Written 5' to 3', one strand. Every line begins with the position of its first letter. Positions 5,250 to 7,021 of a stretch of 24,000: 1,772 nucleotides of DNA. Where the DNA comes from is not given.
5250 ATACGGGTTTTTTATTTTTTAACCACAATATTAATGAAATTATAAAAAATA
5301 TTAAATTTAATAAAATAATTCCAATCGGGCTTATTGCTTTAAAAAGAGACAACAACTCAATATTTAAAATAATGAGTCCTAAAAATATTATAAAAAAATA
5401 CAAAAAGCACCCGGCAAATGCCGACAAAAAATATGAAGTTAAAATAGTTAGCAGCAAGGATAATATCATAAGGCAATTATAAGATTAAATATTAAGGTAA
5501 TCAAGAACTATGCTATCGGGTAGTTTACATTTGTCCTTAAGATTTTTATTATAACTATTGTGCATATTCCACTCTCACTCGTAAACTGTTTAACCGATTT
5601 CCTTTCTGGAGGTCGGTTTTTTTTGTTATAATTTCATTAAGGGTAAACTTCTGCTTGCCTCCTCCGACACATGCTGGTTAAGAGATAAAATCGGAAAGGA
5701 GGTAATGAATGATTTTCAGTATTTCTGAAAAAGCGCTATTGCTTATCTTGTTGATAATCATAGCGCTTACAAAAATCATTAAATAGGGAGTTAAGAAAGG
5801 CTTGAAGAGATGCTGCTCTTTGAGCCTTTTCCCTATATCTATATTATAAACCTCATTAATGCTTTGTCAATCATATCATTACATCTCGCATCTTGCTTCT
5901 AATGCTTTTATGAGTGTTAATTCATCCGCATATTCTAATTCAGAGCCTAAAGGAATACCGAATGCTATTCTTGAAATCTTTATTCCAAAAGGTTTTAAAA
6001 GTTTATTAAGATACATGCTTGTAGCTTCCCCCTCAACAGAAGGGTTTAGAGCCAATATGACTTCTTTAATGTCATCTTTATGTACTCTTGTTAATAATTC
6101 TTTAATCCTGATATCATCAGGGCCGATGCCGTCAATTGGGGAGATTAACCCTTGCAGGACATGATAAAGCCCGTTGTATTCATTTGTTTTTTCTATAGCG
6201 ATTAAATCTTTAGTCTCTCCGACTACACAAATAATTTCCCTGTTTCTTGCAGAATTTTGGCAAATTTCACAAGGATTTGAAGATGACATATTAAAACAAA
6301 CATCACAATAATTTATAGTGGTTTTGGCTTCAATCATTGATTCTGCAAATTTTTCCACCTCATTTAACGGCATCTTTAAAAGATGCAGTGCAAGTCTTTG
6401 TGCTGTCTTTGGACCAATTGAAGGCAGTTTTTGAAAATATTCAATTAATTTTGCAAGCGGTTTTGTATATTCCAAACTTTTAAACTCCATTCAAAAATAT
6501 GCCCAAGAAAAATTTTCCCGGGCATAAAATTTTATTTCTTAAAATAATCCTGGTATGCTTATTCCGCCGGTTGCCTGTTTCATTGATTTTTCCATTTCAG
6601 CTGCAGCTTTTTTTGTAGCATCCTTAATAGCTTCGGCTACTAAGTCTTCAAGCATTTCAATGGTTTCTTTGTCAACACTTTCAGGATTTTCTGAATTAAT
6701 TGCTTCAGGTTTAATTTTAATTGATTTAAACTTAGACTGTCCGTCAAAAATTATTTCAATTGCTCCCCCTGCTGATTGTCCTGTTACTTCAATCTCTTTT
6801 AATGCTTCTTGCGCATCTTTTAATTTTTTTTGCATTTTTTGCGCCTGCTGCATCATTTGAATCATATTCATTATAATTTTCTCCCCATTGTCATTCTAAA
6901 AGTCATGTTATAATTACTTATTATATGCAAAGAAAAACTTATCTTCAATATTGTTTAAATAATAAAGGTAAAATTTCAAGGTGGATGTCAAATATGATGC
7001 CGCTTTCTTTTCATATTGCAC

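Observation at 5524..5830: Hidden small-gene locus downstream of recR: orphan terminator, SD-sequestering hairpin and a 25-aa hydrophobic peptide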

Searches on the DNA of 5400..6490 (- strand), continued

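Call 70: search_with_rna_model(model_id=R1, sources=[window, L001, L002, L003, L004, L006, L007, L008, L009, L084, L085, L086, L087, L088, L089, L091, L092, L093, L094, L095, L096, L097, L098, L100, L103, L105, L106], max_evalue=0.0001, make_alignment=true)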
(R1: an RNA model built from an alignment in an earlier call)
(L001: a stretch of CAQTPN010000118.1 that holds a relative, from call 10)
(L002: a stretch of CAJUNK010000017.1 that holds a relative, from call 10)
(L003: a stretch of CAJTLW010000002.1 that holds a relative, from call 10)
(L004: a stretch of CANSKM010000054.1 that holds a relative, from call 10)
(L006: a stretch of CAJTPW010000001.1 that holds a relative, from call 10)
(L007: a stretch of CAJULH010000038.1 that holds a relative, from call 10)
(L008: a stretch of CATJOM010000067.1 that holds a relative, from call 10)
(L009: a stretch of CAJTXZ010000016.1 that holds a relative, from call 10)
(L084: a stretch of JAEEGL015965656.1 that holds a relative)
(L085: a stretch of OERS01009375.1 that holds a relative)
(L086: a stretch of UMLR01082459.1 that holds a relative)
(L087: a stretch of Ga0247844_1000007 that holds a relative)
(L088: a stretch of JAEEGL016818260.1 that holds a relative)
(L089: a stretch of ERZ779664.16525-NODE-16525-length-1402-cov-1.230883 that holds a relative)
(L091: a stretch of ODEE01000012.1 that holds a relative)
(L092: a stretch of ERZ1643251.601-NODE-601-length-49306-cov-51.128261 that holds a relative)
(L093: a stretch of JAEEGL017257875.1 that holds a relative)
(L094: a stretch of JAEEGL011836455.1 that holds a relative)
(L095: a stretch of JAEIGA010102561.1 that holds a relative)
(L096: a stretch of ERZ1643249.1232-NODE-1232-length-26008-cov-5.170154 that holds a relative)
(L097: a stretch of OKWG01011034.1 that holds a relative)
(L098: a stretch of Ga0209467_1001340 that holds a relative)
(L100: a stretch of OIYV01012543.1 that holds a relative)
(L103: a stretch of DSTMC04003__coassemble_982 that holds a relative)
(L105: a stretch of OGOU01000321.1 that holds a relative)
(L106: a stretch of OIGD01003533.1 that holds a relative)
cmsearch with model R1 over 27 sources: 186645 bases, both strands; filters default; matches with E-value up to 0.0001: 27.
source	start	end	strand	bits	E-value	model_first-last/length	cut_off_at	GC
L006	3841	3915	-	99.6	3.2e-22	1-75/75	no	0.35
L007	2880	2954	-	99.3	3.9e-22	1-75/75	no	0.35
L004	3679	3754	-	96.9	1.5e-21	1-75/75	no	0.32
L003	3654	3728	-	94.3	6.5e-21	1-75/75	no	0.41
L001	2291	2366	-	91.9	2.6e-20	1-75/75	no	0.42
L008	3130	3193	-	87.8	2.6e-19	1-75/75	no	0.38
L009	3948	4011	-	87.8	2.6e-19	1-75/75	no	0.38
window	5558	5619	+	82.6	5.2e-18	1-75/75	no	0.42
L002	2504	2568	-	68.6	1.5e-14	1-75/75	no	0.34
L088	7604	7655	-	58.4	4.9e-12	1-75/75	no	0.38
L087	10653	10717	+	57.2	1e-11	1-75/75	no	0.37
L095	2489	2541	+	56.3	1.6e-11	1-75/75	no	0.42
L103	841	902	-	56.2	1.7e-11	1-75/75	no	0.4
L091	2947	3014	-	55.9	2.1e-11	1-75/75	no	0.38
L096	9547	9608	-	55.2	3e-11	1-75/75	no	0.42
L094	1314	1365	+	55.1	3.3e-11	1-75/75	no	0.38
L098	3578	3643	-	54.3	5.1e-11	1-75/75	no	0.39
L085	177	237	+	54.1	5.6e-11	1-75/75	no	0.41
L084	3666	3724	+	53.9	6.3e-11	1-75/75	no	0.39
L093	2520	2570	+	52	1.9e-10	1-75/75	no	0.39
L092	1251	1302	+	49.7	7.1e-10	1-75/75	no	0.46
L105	2972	3041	+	49.4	8.3e-10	1-75/75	no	0.41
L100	2450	2513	+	42.3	4.7e-08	1-75/75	no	0.31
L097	1283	1349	-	42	5.5e-08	3-75/75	5'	0.43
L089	202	267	+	37.9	5.8e-07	1-75/75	no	0.32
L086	956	1021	+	37.9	5.9e-07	1-75/75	no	0.3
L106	10215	10280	-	37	9.9e-07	1-75/75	no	0.32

Alignment A3: 27 matches aligned to the model, 111 columns, each read 5' to 3' on its own strand. Consensus structure (alignment columns), stored with it:
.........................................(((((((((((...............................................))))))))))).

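Call 84: search_with_rna_model(model_id=R1, sources=[L110, L111, L112, L113, L114, L115, L116], max_evalue=1)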
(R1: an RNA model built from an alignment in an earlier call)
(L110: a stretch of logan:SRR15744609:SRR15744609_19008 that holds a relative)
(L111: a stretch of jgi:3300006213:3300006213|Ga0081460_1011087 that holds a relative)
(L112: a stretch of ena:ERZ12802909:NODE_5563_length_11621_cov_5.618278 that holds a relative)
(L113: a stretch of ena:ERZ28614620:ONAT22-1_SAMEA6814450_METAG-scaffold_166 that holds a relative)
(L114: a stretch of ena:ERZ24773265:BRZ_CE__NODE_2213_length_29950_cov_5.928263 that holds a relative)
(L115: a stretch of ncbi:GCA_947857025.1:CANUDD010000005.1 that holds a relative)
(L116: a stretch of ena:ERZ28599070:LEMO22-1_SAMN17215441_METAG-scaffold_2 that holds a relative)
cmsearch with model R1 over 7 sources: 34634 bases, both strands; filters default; matches with E-value up to 1: 5.
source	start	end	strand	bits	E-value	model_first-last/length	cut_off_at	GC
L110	136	197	-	82.6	9.7e-19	1-75/75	no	0.42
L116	1335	1392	-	43.9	3.5e-09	1-75/75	no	0.41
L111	1746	1789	-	10.2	0.75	26-75/75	no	0.27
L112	1746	1789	-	10.2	0.75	26-75/75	no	0.27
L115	1427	1480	-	10.2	0.75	1-75/75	no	0.28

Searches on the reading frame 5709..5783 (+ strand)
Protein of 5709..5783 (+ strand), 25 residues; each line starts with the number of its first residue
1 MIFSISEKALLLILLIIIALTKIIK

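Call 22: search_protein_families(library=pfam, proteins=[window:5709-5783:+], max_evalue=10)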
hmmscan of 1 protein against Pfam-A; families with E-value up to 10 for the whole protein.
seq(25 aa): 0 families

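Call 23: search_protein_families(library=ncbifam, proteins=[window:5709-5783:+], max_evalue=10)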
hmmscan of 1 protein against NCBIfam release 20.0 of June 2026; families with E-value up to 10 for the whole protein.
seq(25 aa): 0 families

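Call 49: list_cluster_members(proteins=[window:5709-5783:+])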
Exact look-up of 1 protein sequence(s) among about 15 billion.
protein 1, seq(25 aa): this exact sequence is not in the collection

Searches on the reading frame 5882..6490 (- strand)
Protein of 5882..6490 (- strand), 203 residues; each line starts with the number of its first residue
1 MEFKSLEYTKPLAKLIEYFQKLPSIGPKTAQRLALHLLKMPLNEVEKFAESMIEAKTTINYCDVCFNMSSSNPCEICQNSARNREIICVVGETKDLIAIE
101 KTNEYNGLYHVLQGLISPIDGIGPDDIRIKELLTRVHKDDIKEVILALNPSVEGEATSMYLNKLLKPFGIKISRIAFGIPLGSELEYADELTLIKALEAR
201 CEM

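Call 10: find_related_loci(query=window:5882-6490:-, collection=genome_contigs, flank=3000)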
Query window:5882-6490:- (203 aa) in genome_contigs; peptide patterns used: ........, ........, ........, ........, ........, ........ (x = any residue, [..] = any of these).
599 stretches matched a pattern (row limit reached: there are more); 528 encode a relative of the query (tblastn E <= 1e-3); the best 80 are kept; 80 distinct loci.
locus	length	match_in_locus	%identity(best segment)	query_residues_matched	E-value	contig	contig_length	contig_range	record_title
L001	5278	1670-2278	98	1-203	2e-132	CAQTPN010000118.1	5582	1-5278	MAG TPA_asm: uncultured bacterium isolate MGBC159708 genome assembly, contig: MGBC159708.118, whole genome shotgun seque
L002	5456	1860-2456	96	5-203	3e-129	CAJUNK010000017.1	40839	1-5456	TPA_asm: Candidatus Gastranaerophilales bacterium isolate MGBC162268 genome assembly, contig: MGBC162268.17, whole genom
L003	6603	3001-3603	94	3-203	7e-128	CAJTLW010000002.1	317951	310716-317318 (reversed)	TPA_asm: uncultured Vampirovibrio sp. isolate MGBC104636 genome assembly, contig: MGBC104636.2, whole genome shotgun seq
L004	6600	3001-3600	94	4-203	2e-126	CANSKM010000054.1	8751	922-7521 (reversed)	MAG TPA_asm: uncultured bacterium isolate SRR19759464_bin.26_metawrap_v1.3_MAG genome assembly, contig: NODE.5624_length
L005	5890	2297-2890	94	6-203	6e-126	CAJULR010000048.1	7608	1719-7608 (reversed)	TPA_asm: Candidatus Gastranaerophilales bacterium isolate MGBC159243 genome assembly, contig: MGBC159243.48, whole genom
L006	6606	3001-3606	93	2-203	2e-125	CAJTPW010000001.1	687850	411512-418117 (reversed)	TPA_asm: uncultured Vampirovibrio sp. isolate MGBC110388 genome assembly, contig: MGBC110388.1, whole genome shotgun seq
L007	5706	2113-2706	92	6-203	4e-124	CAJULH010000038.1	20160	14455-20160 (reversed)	TPA_asm: Candidatus Gastranaerophilales bacterium isolate MGBC161128 genome assembly, contig: MGBC161128.38, whole genom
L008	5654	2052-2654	90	3-203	8e-124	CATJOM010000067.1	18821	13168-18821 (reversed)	MAG: uncultured Candidatus Melainabacteria bacterium isolate iMGMC-526_1678881716 genome assembly, contig: MegahitA5_313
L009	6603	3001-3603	91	3-203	2e-123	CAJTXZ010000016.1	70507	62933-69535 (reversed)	TPA_asm: uncultured Vampirovibrio sp. isolate MGBC122484 genome assembly, contig: MGBC122484.16, whole genome shotgun se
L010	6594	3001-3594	83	6-203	5e-112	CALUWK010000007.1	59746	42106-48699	MAG: Candidatus Gastranaerophilales bacterium isolate BRZ_N__bin63 genome assembly, contig: BRZ_N__NODE_1250_length_5974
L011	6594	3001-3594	80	6-203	1e-111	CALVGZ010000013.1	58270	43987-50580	MAG: Candidatus Gastranaerophilales bacterium isolate BRZ_CV__bin70 genome assembly, contig: BRZ_CV__NODE_835_length_582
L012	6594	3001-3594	81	6-203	6e-111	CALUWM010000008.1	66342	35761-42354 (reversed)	MAG: Candidatus Gastranaerophilales bacterium isolate BRZ_DM__bin98 genome assembly, contig: BRZ_DM__NODE_666_length_663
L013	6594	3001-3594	80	6-203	6e-110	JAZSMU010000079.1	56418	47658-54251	MAG: Candidatus Gastranaerophilales bacterium isolate T1900044553_TS20190019.MAGScoT_cleanbin_000007 SGB_261_k141_175420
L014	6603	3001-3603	81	3-203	1e-109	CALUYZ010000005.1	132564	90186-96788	MAG: Candidatus Gastranaerophilales bacterium isolate BRZ_GD__bin71 genome assembly, contig: BRZ_GD__NODE_237_length_132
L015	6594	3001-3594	80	6-203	2e-108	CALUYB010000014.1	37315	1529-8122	MAG: Candidatus Gastranaerophilales bacterium isolate BRZ_FP__bin46 genome assembly, contig: BRZ_FP__NODE_778_length_373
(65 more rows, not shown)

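Call 14: find_encoding_contigs(protein=window:5882-6490:-, flank=3000, max_places=10)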
Protein window:5882-6490:- (203 aa): 23 contigs read that carry it; 2 places shown.
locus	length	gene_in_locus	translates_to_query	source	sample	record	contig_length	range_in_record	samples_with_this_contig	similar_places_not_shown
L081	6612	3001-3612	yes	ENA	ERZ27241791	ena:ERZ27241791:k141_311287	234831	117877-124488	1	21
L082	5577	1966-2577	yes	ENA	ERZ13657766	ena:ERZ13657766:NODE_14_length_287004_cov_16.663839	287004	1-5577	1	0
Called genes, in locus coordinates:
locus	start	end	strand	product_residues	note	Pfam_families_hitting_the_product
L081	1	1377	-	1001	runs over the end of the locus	PF21722:Gly_rich_2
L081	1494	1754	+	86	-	PF01381:HTH_3 (weak)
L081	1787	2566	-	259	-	PF00413:Peptidase_M10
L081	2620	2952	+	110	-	-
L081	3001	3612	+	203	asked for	PF21176:RecR_HhH, PF02132:RecR_ZnF (weak), PF01751:Toprim, PF13662:Toprim_4, PF21175:RecR_C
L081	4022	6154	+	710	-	-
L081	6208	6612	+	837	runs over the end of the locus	-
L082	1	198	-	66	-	?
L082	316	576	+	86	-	PF01381:HTH_3 (weak)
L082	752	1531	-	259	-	PF00413:Peptidase_M10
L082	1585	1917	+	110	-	-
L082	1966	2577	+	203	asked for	PF21176:RecR_HhH, PF02132:RecR_ZnF (weak), PF01751:Toprim, PF13662:Toprim_4, PF21175:RecR_C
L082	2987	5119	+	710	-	-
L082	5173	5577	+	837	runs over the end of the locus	-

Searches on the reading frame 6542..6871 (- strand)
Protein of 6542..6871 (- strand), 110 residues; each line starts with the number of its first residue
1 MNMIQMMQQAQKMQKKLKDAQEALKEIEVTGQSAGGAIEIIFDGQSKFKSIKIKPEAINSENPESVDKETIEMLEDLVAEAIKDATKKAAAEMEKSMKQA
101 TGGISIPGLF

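Call 50: find_encoding_contigs(protein=window:6542-6871:-, flank=2500, max_places=10)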
Protein window:6542-6871:- (110 aa): 23 contigs read that carry it; 2 places shown.
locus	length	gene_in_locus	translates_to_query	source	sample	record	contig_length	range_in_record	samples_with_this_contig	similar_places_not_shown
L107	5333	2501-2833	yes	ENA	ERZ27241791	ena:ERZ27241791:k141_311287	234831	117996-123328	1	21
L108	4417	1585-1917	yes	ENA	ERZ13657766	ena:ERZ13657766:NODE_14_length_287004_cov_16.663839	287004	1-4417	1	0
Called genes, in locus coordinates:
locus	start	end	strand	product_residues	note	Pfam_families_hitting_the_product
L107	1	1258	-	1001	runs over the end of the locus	PF21722:Gly_rich_2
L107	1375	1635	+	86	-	PF01381:HTH_3 (weak)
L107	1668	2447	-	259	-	PF00413:Peptidase_M10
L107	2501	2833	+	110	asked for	-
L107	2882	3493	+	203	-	PF21176:RecR_HhH, PF02132:RecR_ZnF (weak), PF01751:Toprim, PF13662:Toprim_4, PF21175:RecR_C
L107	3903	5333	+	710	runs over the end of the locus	-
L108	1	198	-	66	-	?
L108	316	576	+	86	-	PF01381:HTH_3 (weak)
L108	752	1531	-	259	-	PF00413:Peptidase_M10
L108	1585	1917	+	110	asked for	-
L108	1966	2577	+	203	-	PF21176:RecR_HhH, PF02132:RecR_ZnF (weak), PF01751:Toprim, PF13662:Toprim_4, PF21175:RecR_C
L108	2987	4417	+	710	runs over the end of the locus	-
